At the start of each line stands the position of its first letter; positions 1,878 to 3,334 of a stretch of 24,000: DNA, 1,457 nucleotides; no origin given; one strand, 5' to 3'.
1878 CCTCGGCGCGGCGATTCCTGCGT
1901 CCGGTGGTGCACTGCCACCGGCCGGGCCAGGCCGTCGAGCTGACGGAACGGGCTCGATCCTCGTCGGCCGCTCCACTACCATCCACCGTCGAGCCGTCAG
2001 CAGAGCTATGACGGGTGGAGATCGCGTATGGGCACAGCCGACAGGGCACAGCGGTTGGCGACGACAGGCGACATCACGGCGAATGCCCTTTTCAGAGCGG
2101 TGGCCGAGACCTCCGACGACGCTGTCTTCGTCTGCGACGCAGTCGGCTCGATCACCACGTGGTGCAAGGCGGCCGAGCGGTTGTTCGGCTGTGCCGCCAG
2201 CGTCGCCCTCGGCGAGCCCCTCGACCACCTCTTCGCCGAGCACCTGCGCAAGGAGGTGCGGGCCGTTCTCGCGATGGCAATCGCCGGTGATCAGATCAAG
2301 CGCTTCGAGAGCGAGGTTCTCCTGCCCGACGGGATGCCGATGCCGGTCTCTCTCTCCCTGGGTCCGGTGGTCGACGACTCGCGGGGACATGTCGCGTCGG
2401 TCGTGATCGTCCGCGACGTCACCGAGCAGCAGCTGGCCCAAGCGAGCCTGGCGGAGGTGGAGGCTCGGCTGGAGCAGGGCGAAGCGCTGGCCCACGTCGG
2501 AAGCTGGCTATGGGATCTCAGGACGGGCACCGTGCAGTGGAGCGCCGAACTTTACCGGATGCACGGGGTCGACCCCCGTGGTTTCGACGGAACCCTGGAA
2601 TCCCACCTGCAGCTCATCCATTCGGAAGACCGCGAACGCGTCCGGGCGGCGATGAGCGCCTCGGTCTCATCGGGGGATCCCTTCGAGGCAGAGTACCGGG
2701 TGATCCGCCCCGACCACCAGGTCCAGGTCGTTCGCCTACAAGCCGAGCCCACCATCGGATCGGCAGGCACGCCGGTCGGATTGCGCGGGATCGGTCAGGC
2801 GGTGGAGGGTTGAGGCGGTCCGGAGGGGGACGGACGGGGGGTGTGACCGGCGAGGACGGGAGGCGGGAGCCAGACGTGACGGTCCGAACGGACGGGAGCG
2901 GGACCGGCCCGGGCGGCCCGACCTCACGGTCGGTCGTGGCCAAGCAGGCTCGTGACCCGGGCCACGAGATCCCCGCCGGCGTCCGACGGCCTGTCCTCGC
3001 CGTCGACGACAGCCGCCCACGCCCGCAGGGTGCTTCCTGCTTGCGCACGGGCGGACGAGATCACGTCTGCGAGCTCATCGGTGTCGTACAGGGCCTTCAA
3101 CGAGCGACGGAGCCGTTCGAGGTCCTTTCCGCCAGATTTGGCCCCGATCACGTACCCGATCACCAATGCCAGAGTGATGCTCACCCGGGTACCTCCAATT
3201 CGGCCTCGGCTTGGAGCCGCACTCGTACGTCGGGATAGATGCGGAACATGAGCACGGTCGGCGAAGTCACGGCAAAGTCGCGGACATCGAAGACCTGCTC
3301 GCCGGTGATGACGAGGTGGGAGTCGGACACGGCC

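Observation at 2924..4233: PadR::YceI fusion regulator plus a coupled small protein, divergent from the hydrogenase operon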

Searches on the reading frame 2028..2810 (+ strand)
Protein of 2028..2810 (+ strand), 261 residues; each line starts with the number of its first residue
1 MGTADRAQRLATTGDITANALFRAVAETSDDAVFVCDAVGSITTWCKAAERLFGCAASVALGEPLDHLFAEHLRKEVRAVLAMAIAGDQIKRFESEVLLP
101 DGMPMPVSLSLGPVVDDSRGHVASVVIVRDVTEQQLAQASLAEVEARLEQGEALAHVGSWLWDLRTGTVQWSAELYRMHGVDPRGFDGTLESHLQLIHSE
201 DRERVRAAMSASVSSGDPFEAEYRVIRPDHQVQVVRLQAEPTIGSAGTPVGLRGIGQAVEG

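Call 10: search_protein_families(library=pfam, proteins=[window:2028-2810:+], max_evalue=0.01)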
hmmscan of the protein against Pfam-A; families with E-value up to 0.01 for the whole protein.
window:2028-2810:+ (261 aa): 5 families
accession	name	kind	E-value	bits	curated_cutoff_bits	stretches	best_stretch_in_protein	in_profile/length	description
PF08447.18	PAS_3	-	1.5e-20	73.7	25.6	1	169-255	2-88/89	PAS fold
PF00989.32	PAS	-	5.1e-17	62.4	22.6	2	21-131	2-113/113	PAS fold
PF08448.16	PAS_4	-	2.6e-14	53.8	23.1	1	27-134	2-108/110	PAS fold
PF13426.13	PAS_9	-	2.7e-12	47.3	27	1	30-133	1-103/103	PAS domain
PF13188.13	PAS_8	-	1.6e-06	28.3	21.8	1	21-71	2-49/65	PAS domain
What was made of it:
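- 2028..2813 (+): PAS-PAS protein (261 aa, no output domain), convergent with the fusion/small-gene pair; a possible partner in the same regulatory unit. Pfam PAS domains (call 10).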

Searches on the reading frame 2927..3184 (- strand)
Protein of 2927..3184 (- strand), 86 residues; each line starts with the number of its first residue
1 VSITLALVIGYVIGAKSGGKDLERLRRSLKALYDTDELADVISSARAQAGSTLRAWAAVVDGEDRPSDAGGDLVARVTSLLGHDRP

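Call 5: search_protein_families(library=pfam, proteins=[window:2927-3184:-], max_evalue=1)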
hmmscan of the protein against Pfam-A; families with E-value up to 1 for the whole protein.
window:2927-3184:- (86 aa): 0 families

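Call 6: search_protein_families(library=ncbifam, proteins=[window:2927-3184:-], max_evalue=1)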
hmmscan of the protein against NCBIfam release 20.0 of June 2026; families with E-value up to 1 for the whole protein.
window:2927-3184:- (86 aa): 0 families
